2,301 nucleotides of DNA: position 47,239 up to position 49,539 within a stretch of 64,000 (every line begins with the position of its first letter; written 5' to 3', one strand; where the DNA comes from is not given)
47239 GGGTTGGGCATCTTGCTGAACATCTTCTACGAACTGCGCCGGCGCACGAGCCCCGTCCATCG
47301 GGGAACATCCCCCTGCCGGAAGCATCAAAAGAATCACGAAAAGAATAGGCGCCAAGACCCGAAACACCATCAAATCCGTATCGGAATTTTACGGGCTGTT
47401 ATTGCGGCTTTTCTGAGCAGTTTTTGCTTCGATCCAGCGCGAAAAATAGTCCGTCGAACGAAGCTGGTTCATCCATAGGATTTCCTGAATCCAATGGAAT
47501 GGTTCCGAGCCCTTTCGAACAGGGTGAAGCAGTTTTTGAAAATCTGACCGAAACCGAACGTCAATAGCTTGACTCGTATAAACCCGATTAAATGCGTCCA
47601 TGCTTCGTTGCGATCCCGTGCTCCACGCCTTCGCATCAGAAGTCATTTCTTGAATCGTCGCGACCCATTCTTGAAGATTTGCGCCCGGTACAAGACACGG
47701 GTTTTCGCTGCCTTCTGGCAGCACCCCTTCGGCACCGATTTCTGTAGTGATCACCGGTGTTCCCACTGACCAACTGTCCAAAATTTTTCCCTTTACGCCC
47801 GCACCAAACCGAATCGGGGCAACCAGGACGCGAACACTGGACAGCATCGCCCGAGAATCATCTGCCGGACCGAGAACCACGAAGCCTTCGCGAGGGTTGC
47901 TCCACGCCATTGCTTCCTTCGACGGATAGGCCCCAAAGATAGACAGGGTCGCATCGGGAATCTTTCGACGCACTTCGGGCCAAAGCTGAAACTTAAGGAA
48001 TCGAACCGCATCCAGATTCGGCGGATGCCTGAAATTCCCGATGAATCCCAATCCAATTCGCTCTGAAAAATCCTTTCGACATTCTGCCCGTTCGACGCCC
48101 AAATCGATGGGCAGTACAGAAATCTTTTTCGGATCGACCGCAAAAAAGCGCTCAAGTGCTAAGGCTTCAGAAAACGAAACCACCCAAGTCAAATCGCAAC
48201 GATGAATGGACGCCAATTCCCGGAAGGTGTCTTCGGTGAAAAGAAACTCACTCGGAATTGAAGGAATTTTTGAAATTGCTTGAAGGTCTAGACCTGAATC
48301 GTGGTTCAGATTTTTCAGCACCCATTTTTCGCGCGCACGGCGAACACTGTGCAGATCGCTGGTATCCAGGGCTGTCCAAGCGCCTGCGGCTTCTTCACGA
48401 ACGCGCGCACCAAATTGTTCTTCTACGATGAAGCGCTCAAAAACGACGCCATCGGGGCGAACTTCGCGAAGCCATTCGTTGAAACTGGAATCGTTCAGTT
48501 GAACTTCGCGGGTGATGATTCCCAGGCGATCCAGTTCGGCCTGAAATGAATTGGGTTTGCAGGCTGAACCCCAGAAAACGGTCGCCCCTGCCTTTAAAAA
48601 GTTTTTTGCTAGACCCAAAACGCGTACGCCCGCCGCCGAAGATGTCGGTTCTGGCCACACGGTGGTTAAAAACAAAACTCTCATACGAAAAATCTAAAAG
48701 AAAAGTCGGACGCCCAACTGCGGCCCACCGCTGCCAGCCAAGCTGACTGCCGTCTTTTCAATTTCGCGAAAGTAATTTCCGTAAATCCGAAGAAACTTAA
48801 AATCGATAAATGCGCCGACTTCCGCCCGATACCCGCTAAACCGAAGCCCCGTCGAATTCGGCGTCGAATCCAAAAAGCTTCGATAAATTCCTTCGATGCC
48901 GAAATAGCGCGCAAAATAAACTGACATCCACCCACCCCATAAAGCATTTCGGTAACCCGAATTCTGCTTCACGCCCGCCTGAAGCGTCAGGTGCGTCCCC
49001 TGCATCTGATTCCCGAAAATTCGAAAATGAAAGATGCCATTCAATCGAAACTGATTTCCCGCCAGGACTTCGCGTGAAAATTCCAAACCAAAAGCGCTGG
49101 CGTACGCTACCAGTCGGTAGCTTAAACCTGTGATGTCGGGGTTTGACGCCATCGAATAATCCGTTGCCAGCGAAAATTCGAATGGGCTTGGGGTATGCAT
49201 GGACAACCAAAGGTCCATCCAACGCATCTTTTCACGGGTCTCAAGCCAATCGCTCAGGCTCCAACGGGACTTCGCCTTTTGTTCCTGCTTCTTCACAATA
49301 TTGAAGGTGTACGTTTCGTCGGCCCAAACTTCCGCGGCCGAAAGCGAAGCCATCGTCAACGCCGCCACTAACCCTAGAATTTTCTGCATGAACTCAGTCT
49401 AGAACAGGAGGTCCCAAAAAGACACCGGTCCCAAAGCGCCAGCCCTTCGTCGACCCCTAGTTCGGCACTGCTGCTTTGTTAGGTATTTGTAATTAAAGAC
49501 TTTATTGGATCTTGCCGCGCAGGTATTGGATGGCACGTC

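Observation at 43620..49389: Four-gene surface operon: OMP barrel, GT4, giant S/P-linker lipoprotein, secreted protein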

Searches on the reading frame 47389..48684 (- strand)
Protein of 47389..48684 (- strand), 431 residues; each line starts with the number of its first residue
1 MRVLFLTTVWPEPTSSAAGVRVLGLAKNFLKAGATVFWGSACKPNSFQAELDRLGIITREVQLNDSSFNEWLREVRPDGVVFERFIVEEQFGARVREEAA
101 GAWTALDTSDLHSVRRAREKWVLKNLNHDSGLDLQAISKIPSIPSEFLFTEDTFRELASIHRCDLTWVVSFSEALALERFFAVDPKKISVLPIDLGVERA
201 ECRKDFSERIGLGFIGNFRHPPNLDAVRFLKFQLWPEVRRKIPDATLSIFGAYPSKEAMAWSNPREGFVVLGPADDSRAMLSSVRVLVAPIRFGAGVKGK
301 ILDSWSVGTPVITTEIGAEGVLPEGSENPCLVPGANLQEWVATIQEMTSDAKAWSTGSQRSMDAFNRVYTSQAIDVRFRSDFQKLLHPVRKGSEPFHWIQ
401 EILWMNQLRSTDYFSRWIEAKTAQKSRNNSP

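Call 3: search_protein_families(library=pfam, proteins=[window:47389-48684:-], max_evalue=1)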
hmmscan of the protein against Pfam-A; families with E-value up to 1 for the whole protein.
window:47389-48684:- (431 aa): 2 families
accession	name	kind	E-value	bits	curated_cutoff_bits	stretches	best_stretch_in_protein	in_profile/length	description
PF13692.12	Glyco_trans_1_4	-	3.3e-19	70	27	1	212-350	4-142/142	Glycosyl transferases group 1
PF00534.26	Glycos_transf_1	-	0.17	11.8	26.4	1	233-351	35-159/172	Glycosyl transferases group 1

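Call 4: search_protein_families(library=ncbifam, proteins=[window:47389-48684:-], max_evalue=1)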
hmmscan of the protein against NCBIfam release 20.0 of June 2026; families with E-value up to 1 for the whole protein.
window:47389-48684:- (431 aa): 8 families
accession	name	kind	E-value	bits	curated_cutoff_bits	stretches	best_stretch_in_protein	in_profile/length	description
TIGR03087.1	stp1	hypoth_equivalog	1.9e-20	73.4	316.65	1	207-357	221-369/397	TIGR03087 family PEP-CTERM/XrtA system glycosyltransferase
TIGR03088.1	stp2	hypoth_equivalog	0.00019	20.6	409.05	1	270-380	259-368/374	TIGR03088 family PEP-CTERM/XrtA system glycosyltransferase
NF047880.1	glyco_SdgA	exception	0.0016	17.1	800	1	275-371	381-477/488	serine-aspartate repeat adhesin O-glycosyltransferase SdgA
TIGR03449.1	mycothiol_MshA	equivalog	0.016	14.2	462.5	1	303-357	322-376/406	D-inositol-3-phosphate glycosyltransferase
NF038011.1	PelF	equivalog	0.022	13.8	100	1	301-379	400-486/489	GT4 family glycosyltransferase PelF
NF053820.1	MBLfold_Strvi7410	exception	0.036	13.5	525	1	91-120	80-108/343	Strvi_7410 family MBL fold metallo-hydrolase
NF041876.1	EPS_EpsE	equivalog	0.11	11.7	400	1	300-364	311-375/389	exopolysaccharide biosynthesis GT4 family glycosyltransferase EpsE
TIGR02472.1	sucr_P_syn_N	equivalog_domain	0.26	10.1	576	1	301-373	357-429/439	sucrose-phosphate synthase, putative, glycosyltransferase domain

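Call 23: search_solved_structures(query=window:47389-48684:-, max_evalue=0.01)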
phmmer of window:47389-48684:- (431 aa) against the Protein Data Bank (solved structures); distinct sequences matched with E-value up to 0.01: 0.

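Call 57: find_related_loci(query=A6, collection=metagenome_contigs, flank=6000)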
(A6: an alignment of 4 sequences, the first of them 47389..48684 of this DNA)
Query A6 (431 aa) in metagenome_contigs; peptide patterns used: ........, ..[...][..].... (x = any residue, [..] = any of these).
600 stretches matched a pattern (row limit reached: there are more); 398 encode a relative of the query (tblastn E <= 1e-3); the best 80 are kept; 80 distinct loci.
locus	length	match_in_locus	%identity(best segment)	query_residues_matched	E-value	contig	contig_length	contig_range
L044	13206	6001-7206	38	2-424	2e-91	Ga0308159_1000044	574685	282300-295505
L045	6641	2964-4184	41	1-422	1e-88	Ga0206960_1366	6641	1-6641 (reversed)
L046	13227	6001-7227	37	2-429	1e-87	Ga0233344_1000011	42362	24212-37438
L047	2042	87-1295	40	1-424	1e-91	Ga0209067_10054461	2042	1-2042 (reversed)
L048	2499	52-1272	41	2-422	5e-90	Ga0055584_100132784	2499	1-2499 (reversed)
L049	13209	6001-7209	37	2-422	1e-85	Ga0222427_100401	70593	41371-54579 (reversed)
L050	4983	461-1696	38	3-421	3e-85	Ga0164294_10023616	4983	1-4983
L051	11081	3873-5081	37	2-422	6e-85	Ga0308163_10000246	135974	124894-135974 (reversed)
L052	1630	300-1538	41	3-421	9e-90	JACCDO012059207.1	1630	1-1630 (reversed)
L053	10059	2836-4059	37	2-422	3e-84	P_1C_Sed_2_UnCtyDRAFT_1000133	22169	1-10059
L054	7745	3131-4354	36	2-427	3e-84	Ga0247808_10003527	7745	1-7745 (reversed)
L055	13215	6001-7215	37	2-421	9e-84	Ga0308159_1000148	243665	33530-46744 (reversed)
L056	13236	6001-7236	36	3-431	6e-84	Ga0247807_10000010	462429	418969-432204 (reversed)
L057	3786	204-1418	38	3-425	4e-84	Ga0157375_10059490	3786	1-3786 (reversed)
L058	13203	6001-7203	36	2-418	1e-83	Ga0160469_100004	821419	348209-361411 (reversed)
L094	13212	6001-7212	36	1-422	4e-80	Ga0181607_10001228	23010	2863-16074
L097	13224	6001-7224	34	1-422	6e-80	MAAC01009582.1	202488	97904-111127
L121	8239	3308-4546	40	3-421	4e-79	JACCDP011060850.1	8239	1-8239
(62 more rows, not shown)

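Call 61: search_protein_families(library=ncbifam, proteins=[L058:6001-7221:+, L097:6001-7236:+, L094:6001-7251:+], max_evalue=0.01)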
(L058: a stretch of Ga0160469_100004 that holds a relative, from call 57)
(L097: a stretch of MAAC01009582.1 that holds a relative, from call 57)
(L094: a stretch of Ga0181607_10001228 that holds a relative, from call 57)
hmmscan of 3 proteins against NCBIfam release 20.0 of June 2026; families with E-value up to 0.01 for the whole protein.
L058:6001-7221:+ (407 aa): 2 families
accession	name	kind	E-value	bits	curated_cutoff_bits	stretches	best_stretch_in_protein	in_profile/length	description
TIGR03087.1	stp1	hypoth_equivalog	8.6e-19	68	316.65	1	137-356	166-384/397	TIGR03087 family PEP-CTERM/XrtA system glycosyltransferase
TIGR03999.1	thiol_BshA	equivalog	9.5e-05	21.5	273.7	1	244-364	247-368/375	N-acetyl-alpha-D-glucosaminyl L-malate synthase BshA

L097:6001-7236:+ (412 aa): 1 family
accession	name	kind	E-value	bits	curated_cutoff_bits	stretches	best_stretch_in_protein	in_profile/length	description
TIGR03087.1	stp1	hypoth_equivalog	1.6e-20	73.6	316.65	1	146-356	171-381/397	TIGR03087 family PEP-CTERM/XrtA system glycosyltransferase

L094:6001-7251:+ (417 aa): 3 families
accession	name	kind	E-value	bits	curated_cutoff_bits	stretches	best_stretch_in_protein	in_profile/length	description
TIGR03087.1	stp1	hypoth_equivalog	2e-24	86.5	316.65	1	97-352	124-381/397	TIGR03087 family PEP-CTERM/XrtA system glycosyltransferase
TIGR03999.1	thiol_BshA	equivalog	0.00069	18.6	273.7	1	145-354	142-359/375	N-acetyl-alpha-D-glucosaminyl L-malate synthase BshA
TIGR02468.1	sucrsPsyn_pln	equivalog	0.0029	15.4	1143.95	1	286-379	588-682/1051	sucrose-phosphate synthase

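Call 62: list_cluster_members(proteins=[window:47389-48684:-, L058:6001-7221:+, L097:6001-7236:+])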
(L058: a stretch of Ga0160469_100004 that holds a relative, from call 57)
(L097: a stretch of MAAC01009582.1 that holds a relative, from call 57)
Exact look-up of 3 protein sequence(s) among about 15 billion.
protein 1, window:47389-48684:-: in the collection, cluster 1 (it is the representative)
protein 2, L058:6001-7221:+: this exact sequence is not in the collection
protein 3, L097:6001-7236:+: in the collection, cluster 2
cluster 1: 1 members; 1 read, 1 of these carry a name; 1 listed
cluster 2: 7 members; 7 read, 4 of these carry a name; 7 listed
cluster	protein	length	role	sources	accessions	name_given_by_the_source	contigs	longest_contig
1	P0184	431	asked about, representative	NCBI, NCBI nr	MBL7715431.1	MAG: glycosyltransferase family 4 protein [Bdellovibrionales bacterium] | glycosyltransferase family 4 protein [Bdellovibrionales bacterium]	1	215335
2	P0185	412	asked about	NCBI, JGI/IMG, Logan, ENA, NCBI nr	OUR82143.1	glycosyltransferase [Cycloclasticus sp. 46_120_T64]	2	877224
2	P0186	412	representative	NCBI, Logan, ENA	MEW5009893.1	MAG: glycosyltransferase [Cycloclasticus sp.]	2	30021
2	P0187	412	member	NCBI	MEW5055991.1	MAG: glycosyltransferase [Cycloclasticus sp.]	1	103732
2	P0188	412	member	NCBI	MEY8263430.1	MAG: glycosyltransferase [Bermanella sp.]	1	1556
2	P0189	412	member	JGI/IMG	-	-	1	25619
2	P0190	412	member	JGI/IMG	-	-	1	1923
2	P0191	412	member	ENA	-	-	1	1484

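Call 96: search_protein_families(library=pfam, proteins=[L121:1-100:+], max_evalue=0.001)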
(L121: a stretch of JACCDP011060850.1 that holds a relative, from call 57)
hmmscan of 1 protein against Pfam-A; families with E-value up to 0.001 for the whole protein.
L121:1-100:+ (32 aa): 0 families

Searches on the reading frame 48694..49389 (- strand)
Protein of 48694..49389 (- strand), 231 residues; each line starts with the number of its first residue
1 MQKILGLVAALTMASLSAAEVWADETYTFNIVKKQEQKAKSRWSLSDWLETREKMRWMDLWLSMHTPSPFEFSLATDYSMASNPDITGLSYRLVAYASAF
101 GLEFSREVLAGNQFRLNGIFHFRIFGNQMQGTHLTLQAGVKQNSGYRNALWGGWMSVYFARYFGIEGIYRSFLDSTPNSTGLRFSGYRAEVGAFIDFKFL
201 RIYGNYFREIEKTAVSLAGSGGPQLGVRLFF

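Call 3: search_protein_families(library=pfam, proteins=[window:48694-49389:-], max_evalue=1)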
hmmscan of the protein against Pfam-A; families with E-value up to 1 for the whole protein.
window:48694-49389:- (231 aa): 0 families

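Call 4: search_protein_families(library=ncbifam, proteins=[window:48694-49389:-], max_evalue=1)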
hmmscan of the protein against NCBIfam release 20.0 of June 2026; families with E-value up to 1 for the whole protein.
window:48694-49389:- (231 aa): 0 families

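Call 22: find_homologous_proteins(query=window:48694-49389:-)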
Query window:48694-49389:- (231 aa): 21 proteins with E <= 0.001 among 704 candidates.
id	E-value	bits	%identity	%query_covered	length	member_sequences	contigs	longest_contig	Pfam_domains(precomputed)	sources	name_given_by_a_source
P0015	4.3e-151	519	100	100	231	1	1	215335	-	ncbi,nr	ncbi:MAG: hypothetical protein JNL01_08165 [Bdellovibrionales bacterium]|nr:hypothetical protein [Bd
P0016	3.8e-120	418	81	100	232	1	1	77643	-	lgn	-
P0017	3.1e-57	212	49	99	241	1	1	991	-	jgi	jgi:hypothetical protein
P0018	3.8e-55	205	49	100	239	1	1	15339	-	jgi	jgi:hypothetical protein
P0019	4.1e-55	205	46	99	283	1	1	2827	-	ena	-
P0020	6.7e-54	201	48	98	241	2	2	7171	-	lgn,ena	-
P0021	1.6e-53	200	50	94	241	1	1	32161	-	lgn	-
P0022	5.4e-53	198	50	90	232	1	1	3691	-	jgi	jgi:hypothetical protein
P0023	1.5e-52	197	47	90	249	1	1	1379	-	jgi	jgi:hypothetical protein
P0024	1.9e-52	196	43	98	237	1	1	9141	-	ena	-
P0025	2.4e-52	196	44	99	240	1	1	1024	-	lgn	-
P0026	7.1e-52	194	47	90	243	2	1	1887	-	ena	-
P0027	9.1e-52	194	44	91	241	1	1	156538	-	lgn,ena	-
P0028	1.7e-50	190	49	90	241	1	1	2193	-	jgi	jgi:hypothetical protein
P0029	2.7e-49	186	47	94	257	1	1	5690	-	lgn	-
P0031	8.4e-47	178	45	90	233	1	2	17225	-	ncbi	-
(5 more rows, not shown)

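Call 24: find_encoding_contigs(protein=P0027, flank=9000, max_places=2)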
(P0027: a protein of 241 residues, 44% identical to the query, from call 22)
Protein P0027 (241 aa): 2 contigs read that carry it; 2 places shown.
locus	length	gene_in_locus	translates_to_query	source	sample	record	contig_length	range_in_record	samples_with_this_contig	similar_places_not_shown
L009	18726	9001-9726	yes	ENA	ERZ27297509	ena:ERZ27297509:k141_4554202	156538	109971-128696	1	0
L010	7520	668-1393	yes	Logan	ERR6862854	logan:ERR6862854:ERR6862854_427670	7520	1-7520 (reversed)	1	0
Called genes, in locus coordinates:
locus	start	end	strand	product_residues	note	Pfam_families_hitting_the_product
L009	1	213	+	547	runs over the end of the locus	PF07504:FTP (weak), PF01447:Peptidase_M4, PF02868:Peptidase_M4_C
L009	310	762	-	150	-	PF04368:DUF507 (weak)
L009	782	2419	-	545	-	PF03023:MurJ, PF01554:MatE (weak)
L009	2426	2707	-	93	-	PF09650:PHA_gran_rgn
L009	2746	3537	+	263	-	PF00535:Glycos_transf_2, PF10111:Glyco_tranf_2_2 (faint), PF13641:Glyco_tranf_2_3 (weak)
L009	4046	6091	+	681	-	PF03190:Thioredox_DsbH, PF13899:Thioredoxin_7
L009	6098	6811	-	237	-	PF01790:LGT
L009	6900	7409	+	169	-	-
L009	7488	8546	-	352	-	PF01844:HNH (weak)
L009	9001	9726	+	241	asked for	-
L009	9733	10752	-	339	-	PF08392:FAE1_CUT1_RppA, PF00195:Chal_sti_synt_N, PF08545:ACP_syn_III, PF02797:Chal_sti_synt_C, PF08541:ACP_syn_III_C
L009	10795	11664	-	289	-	PF00950:ABC-3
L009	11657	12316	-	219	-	PF00005:ABC_tran, PF13304:AAA_21 (faint)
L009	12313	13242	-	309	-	PF01297:ZnuA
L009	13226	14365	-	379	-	-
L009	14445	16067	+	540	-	PF13489:Methyltransf_23, PF13847:Methyltransf_31, PF08241:Methyltransf_11, PF08242:Methyltransf_12, PF13649:Methyltransf_25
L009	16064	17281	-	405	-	-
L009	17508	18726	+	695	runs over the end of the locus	-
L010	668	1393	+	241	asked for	-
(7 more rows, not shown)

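Call 25: find_encoding_contigs(protein=P0021, flank=9000, max_places=2)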
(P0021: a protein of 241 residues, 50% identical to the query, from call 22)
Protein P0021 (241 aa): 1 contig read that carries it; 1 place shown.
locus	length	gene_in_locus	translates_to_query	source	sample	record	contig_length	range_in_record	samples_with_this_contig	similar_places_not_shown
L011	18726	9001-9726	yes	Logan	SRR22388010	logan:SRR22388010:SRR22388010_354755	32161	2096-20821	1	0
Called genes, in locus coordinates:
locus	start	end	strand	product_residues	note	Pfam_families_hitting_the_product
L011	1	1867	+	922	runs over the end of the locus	PF01326:PPDK_N, PF00391:PEP-utilizers, PF02896:PEP-utilizers_C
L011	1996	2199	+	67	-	-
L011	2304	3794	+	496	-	-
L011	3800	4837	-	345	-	PF00657:Lipase_GDSL, PF13472:Lipase_GDSL_2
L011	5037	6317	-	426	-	PF16491:Peptidase_M48_N, PF01435:Peptidase_M48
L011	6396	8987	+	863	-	PF19864:Radical_SAM_N2, PF04055:Radical_SAM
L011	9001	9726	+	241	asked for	-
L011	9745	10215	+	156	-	-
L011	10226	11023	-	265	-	PF03631:Virul_fac_BrkB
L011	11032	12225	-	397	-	PF05343:Peptidase_M42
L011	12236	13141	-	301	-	PF00892:EamA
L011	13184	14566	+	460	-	-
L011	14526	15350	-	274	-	PF09949:APP1_cat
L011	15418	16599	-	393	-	PF04406:TP6A_N, PF21180:TOP6A-Spo11_Toprim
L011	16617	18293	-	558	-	PF02518:HATPase_c, PF13589:HATPase_c_3, PF09239:Topo-VIb_trans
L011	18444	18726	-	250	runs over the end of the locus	-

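Call 26: find_encoding_contigs(protein=P0031, flank=9000, max_places=2)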
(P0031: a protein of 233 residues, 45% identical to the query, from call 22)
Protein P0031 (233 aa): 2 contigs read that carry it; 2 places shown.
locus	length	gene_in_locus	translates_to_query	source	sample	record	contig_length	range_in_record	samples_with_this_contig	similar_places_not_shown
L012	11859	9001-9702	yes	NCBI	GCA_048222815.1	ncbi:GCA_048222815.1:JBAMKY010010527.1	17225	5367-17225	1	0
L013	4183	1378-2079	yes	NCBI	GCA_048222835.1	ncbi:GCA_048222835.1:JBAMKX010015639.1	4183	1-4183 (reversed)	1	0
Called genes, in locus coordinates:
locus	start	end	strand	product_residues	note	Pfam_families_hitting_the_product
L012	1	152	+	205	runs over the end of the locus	PF01174:SNO, PF03575:Peptidase_S51 (weak), PF07685:GATase_3 (weak)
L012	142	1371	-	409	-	PF01764:Lipase_3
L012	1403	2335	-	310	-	PF00892:EamA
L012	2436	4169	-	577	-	PF00749:tRNA-synt_1c, PF03950:tRNA-synt_1c_C, PF20974:tRNA-synt_1c_C2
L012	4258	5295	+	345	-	PF00850:Hist_deacetyl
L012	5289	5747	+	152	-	PF00578:AhpC-TSA, PF08534:Redoxin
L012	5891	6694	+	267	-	PF01428:zf-AN1 (weak)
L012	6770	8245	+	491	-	PF03901:Glyco_transf_22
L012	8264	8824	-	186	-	-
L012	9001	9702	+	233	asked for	-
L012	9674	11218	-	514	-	-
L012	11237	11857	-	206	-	?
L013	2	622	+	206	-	?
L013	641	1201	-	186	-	-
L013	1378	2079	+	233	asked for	-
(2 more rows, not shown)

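Call 50: search_protein_families(library=pfam, alignment_id=A5, max_evalue=10)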
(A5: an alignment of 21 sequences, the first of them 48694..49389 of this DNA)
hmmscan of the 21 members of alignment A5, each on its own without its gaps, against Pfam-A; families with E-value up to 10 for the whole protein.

A. member 1, window:48694-49389:- (231 aa): 0 families

B. families by the number of members that match (of 21 scanned): 3 families
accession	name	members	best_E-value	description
PF06178.19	KdgM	1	0.1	Oligogalacturonate-specific porin protein (KdgM)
PF00474.23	SSF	1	0.18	Sodium:solute symporter family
PF12873.12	DUF3825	1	0.25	Domain of unknown function (DUF3825)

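Call 51: search_solved_structures(query=A5, max_evalue=10)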
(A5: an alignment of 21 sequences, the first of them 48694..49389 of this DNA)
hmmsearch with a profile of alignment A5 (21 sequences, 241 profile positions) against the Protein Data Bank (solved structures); distinct sequences matched with E-value up to 10: 2.
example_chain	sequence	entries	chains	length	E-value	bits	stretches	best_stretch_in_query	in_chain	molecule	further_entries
9f5x_2A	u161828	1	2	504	0.97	11.8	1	151-219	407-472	Cytochrome c oxidase subunit 1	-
9f60_2A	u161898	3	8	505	0.97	11.8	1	151-219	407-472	Cytochrome c oxidase subunit 1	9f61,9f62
